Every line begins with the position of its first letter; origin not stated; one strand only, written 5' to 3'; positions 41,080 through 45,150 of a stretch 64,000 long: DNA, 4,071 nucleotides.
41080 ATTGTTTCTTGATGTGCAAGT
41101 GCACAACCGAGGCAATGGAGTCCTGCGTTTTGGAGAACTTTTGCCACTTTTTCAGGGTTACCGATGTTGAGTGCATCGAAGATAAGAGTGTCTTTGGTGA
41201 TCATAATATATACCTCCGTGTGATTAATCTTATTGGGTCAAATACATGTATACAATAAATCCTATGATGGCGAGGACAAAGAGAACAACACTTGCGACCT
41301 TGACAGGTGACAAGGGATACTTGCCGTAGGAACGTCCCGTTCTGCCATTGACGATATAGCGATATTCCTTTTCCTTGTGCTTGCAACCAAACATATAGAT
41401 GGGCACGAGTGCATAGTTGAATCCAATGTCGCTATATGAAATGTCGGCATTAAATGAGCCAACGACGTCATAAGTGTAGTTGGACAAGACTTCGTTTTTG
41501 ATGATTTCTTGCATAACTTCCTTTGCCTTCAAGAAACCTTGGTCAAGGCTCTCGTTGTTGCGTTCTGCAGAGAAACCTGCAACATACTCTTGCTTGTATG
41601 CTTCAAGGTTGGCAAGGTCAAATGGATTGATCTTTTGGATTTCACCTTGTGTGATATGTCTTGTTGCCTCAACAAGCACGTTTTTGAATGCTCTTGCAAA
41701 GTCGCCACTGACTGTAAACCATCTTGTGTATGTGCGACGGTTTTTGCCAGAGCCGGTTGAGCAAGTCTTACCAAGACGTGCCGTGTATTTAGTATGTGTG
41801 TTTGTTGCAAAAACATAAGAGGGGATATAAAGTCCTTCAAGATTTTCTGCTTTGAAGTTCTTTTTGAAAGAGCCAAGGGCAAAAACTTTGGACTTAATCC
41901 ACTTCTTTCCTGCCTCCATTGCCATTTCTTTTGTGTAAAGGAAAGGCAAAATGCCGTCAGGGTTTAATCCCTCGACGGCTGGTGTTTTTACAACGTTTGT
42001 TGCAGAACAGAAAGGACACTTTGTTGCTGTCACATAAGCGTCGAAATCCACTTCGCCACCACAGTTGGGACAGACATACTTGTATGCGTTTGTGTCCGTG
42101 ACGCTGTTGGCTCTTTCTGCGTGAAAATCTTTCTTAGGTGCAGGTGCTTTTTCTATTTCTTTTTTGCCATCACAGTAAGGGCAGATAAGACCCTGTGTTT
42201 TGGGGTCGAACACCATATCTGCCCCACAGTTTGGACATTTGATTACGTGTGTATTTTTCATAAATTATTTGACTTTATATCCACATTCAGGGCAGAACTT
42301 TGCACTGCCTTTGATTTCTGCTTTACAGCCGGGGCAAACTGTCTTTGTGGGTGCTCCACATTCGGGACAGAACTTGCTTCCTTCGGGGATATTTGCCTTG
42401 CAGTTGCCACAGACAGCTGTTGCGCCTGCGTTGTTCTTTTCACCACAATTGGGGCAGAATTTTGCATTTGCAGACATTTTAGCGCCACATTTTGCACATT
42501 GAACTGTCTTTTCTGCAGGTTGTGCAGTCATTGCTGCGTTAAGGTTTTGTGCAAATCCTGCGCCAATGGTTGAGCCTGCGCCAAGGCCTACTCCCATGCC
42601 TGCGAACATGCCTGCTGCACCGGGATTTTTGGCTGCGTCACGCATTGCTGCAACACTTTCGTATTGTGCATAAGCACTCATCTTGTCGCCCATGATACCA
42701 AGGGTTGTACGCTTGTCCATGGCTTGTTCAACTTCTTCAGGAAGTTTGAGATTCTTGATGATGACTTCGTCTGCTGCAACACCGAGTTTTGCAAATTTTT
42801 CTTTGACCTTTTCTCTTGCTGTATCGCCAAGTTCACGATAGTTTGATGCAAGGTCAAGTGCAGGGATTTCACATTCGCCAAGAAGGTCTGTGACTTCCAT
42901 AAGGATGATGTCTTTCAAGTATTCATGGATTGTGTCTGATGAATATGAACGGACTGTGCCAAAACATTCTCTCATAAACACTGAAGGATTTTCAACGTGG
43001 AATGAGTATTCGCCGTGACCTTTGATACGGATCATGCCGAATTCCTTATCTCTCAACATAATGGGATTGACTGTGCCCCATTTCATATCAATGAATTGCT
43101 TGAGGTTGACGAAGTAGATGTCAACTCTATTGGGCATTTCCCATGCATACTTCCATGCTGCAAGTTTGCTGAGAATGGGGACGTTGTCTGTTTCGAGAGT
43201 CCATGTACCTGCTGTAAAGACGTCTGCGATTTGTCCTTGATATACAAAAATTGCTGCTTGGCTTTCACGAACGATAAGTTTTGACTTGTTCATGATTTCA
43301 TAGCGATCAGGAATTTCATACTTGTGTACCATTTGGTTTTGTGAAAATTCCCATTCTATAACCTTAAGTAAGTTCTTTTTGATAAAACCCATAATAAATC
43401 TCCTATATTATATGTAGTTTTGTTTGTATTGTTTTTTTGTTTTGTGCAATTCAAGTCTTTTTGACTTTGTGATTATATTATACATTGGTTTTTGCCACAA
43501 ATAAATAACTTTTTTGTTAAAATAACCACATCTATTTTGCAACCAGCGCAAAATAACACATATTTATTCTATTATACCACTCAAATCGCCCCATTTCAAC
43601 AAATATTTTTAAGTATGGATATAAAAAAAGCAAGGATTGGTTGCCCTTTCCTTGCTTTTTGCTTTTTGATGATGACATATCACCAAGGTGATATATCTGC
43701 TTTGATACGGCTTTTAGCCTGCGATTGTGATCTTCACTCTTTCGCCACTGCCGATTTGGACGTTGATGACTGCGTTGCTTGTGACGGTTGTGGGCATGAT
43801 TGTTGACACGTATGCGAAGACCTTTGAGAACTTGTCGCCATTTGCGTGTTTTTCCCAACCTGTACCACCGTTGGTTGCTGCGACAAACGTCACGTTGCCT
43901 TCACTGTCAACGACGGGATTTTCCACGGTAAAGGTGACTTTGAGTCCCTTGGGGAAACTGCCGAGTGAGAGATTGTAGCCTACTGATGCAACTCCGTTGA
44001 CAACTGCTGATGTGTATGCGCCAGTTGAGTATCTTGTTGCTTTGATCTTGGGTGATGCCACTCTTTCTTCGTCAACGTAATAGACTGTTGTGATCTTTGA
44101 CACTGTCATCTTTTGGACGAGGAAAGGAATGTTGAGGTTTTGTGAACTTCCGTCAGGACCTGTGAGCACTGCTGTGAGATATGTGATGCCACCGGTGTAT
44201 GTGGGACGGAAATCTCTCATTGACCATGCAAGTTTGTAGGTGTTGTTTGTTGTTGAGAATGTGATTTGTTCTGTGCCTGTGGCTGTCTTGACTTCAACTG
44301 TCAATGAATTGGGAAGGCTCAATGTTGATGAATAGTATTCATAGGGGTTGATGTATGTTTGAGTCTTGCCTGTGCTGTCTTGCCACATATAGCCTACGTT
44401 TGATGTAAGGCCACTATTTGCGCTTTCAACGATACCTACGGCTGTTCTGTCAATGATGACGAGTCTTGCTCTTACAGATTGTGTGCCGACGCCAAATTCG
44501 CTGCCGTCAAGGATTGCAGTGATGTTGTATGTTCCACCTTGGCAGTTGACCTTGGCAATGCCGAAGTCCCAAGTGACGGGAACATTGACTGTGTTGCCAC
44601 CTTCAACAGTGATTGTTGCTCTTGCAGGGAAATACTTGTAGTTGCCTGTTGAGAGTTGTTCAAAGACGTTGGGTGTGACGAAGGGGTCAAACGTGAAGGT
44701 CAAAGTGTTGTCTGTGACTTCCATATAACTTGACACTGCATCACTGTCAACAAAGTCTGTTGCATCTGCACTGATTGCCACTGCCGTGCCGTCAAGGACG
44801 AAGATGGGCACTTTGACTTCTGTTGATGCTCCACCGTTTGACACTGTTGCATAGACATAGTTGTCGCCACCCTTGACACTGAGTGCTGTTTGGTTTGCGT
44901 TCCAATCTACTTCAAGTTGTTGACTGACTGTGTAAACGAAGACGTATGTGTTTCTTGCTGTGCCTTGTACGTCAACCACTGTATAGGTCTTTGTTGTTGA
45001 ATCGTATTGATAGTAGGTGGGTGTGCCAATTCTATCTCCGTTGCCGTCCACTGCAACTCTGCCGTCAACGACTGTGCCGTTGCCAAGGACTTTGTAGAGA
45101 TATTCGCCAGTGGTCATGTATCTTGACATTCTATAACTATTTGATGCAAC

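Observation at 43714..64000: One uninterrupted ORF of over 20.2 kb (more than 6,760 codons), still open at the window edge: a giant acidic modular protein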

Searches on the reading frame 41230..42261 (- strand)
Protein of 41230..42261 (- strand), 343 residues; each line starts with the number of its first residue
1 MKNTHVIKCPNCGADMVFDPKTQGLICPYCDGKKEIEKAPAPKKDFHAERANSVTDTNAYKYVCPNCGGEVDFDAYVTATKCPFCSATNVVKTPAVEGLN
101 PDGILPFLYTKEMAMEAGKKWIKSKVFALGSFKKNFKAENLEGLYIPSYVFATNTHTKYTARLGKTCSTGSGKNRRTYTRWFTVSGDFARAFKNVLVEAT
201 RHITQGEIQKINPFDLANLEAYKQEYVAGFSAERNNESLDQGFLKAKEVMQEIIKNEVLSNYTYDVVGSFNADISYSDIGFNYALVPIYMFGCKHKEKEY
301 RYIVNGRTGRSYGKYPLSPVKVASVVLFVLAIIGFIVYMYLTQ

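Call 7: search_protein_families(library=pfam, proteins=[window:41230-42261:-], max_evalue=0.001)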
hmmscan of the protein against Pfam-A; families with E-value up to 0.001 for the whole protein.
window:41230-42261:- (343 aa): 4 families
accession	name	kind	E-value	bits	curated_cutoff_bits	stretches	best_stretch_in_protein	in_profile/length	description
PF08271.17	Zn_Ribbon_TF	-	2.3e-10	40.3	29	1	8-32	2-26/43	TFIIB zinc-binding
PF01155.25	HypA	-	0.00011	22.7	28.9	0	47-90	56-97/112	Hydrogenase/urease nickel incorporation, metallochaperone, hypA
PF17915.7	zf_Rg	-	0.00049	19.9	25.5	0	8-30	9-31/49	Reverse gyrase zinc finger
PF14353.12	CpXC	-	0.001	19.5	25.4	0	27-73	3-49/121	CpXC protein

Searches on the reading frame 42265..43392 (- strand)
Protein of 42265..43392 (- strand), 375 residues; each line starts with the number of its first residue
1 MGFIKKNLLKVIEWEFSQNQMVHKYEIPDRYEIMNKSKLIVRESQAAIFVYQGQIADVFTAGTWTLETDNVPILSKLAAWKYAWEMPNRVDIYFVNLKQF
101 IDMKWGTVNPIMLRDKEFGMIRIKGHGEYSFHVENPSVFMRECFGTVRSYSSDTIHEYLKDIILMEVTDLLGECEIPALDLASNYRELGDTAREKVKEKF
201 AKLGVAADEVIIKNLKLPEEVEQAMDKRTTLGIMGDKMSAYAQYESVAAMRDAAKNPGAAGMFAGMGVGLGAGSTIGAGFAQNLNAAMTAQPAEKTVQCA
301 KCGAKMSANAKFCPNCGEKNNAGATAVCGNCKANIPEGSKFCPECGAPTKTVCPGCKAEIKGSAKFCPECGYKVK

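Call 7: search_protein_families(library=pfam, proteins=[window:42265-43392:-], max_evalue=0.001)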
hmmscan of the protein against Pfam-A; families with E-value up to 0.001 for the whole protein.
window:42265-43392:- (375 aa): 8 families
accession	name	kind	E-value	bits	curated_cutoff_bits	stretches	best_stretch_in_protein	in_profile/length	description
PF13421.11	Band_7_1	-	3.5e-74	249.4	24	1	31-232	9-210/211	SPFH domain-Band 7 family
PF12773.13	DZR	-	7.3e-17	61.7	27.3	2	328-371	1-45/45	Double zinc ribbon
PF13240.11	Zn_Ribbon_1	-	3.9e-16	58.7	25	3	299-318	2-21/23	zinc-ribbon domain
PF13248.11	Zn_ribbon_3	-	2.5e-13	49.4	27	3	296-319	2-25/26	zinc-ribbon domain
PF17032.10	Zn_ribbon_15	-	7.2e-11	43.2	28.9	1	292-317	48-73/73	zinc-ribbon family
PF01145.31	Band_7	-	2.1e-10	41.4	23.6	1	40-233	2-163/176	SPFH domain / Band 7 family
PF10571.15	UPF0547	-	1.5e-06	28.7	29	1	353-372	3-22/26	Uncharacterised protein family UPF0547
PF18912.6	DZR_2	-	8.2e-06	26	27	1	313-350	10-47/56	Double zinc ribbon domain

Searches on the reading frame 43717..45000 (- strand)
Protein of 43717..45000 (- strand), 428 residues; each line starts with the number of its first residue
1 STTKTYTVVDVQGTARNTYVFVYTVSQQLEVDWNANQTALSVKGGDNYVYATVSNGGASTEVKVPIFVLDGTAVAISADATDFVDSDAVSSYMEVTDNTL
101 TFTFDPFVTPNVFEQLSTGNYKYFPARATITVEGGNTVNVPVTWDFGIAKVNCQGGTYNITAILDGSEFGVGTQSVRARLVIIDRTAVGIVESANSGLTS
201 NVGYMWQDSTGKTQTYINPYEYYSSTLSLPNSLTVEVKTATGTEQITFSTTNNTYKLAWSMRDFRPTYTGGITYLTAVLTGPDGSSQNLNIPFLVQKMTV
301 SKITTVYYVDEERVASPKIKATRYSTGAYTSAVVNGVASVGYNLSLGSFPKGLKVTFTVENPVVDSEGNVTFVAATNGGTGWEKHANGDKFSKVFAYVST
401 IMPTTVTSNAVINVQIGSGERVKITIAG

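Call 35: search_protein_families(library=pfam, proteins=[window:43717-45000:-], max_evalue=5)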
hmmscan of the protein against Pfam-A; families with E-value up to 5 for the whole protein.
window:43717-45000:- (428 aa): 4 families
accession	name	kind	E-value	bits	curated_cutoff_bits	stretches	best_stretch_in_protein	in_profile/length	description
PF07532.17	Big_4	-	0.0001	22.2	22.1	1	118-166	10-58/59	Bacterial Ig-like domain (group 4)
PF09285.17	Elong-fact-P_C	-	0.047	13.8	25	1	50-84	23-54/56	Elongation factor P, C-terminal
PF12245.14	Big_3_2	-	0.049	14.3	23.3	1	322-373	60-113/122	Bacterial Ig-like domain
PF05481.17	Myco_19_kDa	-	3.6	8.4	23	0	128-167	59-98/117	Mycobacterium 19 kDa lipoprotein antigen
